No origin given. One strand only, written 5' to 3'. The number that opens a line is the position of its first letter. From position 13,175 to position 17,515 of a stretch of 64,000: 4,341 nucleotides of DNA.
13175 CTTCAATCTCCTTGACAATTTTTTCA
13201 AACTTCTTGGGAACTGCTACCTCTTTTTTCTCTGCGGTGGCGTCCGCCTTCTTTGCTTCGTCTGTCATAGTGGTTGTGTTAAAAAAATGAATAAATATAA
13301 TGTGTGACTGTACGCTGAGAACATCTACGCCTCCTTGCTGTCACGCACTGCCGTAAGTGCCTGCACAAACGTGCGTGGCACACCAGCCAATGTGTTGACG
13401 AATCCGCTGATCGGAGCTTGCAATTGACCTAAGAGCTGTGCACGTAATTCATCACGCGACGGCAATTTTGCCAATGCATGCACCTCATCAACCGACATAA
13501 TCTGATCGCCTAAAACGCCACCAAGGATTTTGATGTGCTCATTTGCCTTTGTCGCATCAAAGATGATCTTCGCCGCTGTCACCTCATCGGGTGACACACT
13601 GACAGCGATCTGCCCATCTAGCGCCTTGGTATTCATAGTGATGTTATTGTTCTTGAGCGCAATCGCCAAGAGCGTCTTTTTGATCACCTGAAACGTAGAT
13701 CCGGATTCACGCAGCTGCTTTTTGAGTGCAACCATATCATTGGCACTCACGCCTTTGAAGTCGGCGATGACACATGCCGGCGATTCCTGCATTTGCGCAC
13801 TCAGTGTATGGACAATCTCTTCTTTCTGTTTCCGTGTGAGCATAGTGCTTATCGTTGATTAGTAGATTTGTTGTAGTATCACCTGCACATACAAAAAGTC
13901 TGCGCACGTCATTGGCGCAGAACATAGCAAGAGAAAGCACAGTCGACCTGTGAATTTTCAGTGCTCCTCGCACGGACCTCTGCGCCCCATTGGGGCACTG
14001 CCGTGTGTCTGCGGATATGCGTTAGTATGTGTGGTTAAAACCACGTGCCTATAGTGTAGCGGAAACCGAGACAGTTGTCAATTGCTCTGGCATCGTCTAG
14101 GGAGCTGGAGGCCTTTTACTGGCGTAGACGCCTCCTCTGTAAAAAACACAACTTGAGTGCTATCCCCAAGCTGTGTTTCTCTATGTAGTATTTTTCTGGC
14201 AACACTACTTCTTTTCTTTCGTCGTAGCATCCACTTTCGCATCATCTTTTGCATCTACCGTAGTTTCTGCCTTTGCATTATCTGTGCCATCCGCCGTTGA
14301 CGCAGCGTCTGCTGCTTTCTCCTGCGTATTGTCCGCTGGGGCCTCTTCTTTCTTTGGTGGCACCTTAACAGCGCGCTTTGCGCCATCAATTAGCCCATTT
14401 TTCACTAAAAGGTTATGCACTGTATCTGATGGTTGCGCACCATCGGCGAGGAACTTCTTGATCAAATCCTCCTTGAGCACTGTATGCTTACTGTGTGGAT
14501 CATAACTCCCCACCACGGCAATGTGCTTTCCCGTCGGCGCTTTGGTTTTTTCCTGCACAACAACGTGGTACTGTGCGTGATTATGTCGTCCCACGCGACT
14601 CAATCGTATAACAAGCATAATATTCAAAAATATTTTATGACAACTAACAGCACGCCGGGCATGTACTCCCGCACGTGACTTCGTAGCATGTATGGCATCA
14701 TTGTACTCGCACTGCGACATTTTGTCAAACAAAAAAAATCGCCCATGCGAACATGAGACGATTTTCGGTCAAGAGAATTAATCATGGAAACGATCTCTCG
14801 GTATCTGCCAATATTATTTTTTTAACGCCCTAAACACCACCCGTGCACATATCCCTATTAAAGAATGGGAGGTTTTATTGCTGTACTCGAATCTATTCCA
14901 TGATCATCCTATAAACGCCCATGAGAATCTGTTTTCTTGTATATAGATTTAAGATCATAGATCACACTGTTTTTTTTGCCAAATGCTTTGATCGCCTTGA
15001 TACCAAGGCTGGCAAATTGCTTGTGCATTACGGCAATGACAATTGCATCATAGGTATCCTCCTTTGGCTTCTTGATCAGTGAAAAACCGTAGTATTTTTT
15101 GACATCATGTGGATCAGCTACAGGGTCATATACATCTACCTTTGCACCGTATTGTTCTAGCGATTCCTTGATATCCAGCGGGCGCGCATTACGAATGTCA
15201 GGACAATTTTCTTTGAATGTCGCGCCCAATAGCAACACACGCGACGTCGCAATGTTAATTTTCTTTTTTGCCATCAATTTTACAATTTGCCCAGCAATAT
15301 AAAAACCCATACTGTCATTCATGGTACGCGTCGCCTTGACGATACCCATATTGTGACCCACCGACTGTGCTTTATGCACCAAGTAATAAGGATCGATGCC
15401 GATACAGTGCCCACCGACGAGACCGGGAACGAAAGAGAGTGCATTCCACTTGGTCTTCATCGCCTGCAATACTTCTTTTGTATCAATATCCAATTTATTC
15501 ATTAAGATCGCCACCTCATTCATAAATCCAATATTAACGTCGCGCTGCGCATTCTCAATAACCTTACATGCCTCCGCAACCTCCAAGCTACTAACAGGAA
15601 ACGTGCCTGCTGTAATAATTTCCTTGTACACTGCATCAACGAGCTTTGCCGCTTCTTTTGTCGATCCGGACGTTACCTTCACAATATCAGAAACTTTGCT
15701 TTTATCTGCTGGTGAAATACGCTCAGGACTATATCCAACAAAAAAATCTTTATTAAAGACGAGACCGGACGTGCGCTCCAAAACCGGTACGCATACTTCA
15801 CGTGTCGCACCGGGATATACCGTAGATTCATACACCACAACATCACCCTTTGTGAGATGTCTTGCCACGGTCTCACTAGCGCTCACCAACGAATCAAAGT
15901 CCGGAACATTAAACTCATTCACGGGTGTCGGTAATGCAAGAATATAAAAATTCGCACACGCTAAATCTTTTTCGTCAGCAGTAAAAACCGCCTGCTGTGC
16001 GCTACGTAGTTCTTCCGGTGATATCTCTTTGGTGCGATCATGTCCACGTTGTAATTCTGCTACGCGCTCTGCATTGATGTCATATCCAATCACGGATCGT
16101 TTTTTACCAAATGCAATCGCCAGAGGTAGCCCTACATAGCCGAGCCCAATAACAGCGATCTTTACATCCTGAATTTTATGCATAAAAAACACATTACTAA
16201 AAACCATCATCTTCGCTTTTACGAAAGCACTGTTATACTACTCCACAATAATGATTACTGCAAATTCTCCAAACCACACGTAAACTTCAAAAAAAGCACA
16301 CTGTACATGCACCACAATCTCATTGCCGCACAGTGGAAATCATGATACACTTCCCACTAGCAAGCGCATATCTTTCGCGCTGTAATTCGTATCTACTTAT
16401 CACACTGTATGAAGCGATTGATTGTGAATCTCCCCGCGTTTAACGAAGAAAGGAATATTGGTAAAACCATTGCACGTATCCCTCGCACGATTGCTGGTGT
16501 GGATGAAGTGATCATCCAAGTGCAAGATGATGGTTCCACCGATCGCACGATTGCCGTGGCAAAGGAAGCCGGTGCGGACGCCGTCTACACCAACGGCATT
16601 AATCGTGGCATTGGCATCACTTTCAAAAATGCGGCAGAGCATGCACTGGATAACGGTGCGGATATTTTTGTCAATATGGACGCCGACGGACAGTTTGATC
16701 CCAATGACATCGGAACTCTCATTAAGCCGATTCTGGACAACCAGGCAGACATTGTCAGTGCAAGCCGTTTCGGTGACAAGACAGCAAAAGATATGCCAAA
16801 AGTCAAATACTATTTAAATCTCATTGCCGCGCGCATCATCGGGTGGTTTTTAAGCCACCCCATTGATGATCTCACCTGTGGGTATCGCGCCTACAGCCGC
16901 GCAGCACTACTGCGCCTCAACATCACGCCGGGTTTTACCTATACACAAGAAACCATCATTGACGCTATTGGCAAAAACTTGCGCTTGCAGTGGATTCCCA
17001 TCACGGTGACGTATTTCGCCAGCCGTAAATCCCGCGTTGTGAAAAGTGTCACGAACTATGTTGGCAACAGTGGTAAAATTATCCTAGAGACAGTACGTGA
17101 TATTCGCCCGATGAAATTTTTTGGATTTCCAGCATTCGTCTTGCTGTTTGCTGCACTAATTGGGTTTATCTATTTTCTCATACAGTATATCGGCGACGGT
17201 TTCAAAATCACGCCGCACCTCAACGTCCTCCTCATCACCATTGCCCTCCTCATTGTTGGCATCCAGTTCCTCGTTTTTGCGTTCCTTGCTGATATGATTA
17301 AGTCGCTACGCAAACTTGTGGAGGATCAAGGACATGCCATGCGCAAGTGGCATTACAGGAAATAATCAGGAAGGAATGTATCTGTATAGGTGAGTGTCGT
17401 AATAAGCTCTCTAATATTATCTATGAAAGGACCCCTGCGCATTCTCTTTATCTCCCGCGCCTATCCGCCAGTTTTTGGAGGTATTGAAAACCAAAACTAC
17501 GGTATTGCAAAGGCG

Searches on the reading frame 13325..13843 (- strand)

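Call 34: search_protein_families(library=pfam, proteins=[window:13325-13843:-], max_evalue=0.001)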
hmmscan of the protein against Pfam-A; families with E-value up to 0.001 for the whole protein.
window:13325-13843:- (172 aa): 1 family
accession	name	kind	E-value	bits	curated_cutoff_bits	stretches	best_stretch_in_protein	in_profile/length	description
PF00466.25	Ribosomal_L10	-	1.7e-19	70.2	22.8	1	3-96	2-97/100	Ribosomal protein L10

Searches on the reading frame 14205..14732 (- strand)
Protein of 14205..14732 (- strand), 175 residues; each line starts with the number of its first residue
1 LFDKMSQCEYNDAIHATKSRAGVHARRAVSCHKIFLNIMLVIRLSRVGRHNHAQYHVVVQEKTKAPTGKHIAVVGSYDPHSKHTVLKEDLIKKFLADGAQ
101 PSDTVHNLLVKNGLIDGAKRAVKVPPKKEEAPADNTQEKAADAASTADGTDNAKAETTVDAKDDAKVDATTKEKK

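Call 7: search_protein_families(library=pfam, proteins=[window:14205-14732:-], max_evalue=0.001)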
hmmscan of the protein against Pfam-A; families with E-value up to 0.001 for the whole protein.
window:14205-14732:- (175 aa): 1 family
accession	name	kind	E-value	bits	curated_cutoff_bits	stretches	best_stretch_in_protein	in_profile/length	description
PF00886.24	Ribosomal_S16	-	5.2e-14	52.4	27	1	46-102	1-62/62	Ribosomal protein S16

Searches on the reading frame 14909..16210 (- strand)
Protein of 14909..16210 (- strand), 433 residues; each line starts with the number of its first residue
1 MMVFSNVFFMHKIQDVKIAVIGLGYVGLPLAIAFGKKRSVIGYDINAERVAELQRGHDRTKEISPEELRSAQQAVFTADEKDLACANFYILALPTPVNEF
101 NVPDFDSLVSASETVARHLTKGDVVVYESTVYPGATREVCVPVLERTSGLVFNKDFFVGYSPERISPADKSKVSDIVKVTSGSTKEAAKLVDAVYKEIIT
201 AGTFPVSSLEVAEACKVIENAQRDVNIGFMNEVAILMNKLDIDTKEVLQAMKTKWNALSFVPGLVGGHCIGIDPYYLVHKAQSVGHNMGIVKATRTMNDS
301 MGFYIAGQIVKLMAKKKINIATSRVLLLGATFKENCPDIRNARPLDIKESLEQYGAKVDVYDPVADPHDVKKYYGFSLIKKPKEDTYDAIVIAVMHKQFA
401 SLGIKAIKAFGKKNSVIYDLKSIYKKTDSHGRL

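Call 7: search_protein_families(library=pfam, proteins=[window:14909-16210:-], max_evalue=0.001)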
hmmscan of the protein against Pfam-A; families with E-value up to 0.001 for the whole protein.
window:14909-16210:- (433 aa): 5 families
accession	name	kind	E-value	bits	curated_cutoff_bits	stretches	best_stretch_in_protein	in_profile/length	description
PF03721.20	UDPG_MGDP_dh_N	-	2.6e-29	102.6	27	1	17-186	2-178/187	UDP-glucose/GDP-mannose dehydrogenase family, NAD binding domain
PF00984.24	UDPG_MGDP_dh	-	1.3e-24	86.5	25.4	1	211-299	2-93/94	UDP-glucose/GDP-mannose dehydrogenase family, central domain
PF03720.21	UDPG_MGDP_dh_C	-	1.4e-23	83.7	30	1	327-425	2-102/103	UDP-glucose/GDP-mannose dehydrogenase family, UDP binding domain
PF03446.21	NAD_binding_2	-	3.4e-06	27.6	21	1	17-140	1-104/161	NAD binding domain of 6-phosphogluconate dehydrogenase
PF01210.29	NAD_Gly3P_dh_N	-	0.0009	19.7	23.1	0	17-122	1-105/158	NAD-dependent glycerol-3-phosphate dehydrogenase N-terminus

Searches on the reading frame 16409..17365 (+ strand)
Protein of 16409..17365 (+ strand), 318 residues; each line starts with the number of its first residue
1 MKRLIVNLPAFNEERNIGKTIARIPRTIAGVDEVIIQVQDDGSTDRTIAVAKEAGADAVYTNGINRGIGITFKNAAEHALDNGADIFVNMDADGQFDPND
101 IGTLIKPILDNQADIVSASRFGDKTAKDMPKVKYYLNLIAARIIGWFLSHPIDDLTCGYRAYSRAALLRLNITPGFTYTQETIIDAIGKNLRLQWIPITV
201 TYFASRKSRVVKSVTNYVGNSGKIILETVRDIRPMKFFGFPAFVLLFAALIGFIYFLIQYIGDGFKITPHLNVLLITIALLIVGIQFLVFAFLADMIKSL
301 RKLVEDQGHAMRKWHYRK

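Call 7: search_protein_families(library=pfam, proteins=[window:16409-17365:+], max_evalue=0.001)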
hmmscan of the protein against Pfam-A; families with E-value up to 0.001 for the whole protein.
window:16409-17365:+ (318 aa): 1 family
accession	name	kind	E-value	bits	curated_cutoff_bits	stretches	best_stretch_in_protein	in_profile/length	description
PF00535.33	Glycos_transf_2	-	1.3e-17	64.7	23.3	1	8-167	4-164/168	Glycosyl transferase family 2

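Call 8: search_protein_families(library=ncbifam, proteins=[window:16409-17365:+], max_evalue=0.01)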
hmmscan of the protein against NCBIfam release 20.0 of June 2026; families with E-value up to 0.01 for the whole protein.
window:16409-17365:+ (318 aa): 8 families
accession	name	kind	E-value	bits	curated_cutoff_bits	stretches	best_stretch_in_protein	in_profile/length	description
TIGR04182.1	glyco_TIGR04182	equivalog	4.2e-33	115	325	1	6-302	4-287/293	S-layer glycoprotein N-glycosyltransferase AglJ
NF058614.1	PPMAGASynPpgS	equivalog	9.6e-22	77.5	370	1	7-209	5-205/226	polyprenyl-phospho-N-acetylgalactosaminyl synthase PpgS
NF041391.1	DPhHxTase_Halo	equivalog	1e-16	60.6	375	1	10-199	3-182/213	dolichyl-phosphate hexose transferase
NF010496.0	PRK13915.1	equivalog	1.1e-09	37.8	262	1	4-112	33-147/307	glucosyl-3-phosphoglycerate synthase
NF041865.1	EpsU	equivalog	6.3e-08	32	700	1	6-115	43-153/394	exopolysaccharide biosynthesis GT2 family glycosyltransferase EpsU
TIGR04283.1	glyco_like_mftF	equivalog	1.3e-07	31.4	182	1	8-122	5-108/221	TIGR04283 family arsenosugar biosynthesis glycosyltransferase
NF007986.1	PRK10714.1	equivalog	1.2e-05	24.5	529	1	2-167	6-169/316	undecaprenyl-phosphate 4-deoxy-4-formamido-L-arabinose transferase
TIGR03937.1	PgaC_IcaA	equivalog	0.00026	20.1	422.3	1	6-111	49-153/407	poly-beta-1,6-N-acetyl-D-glucosamine synthase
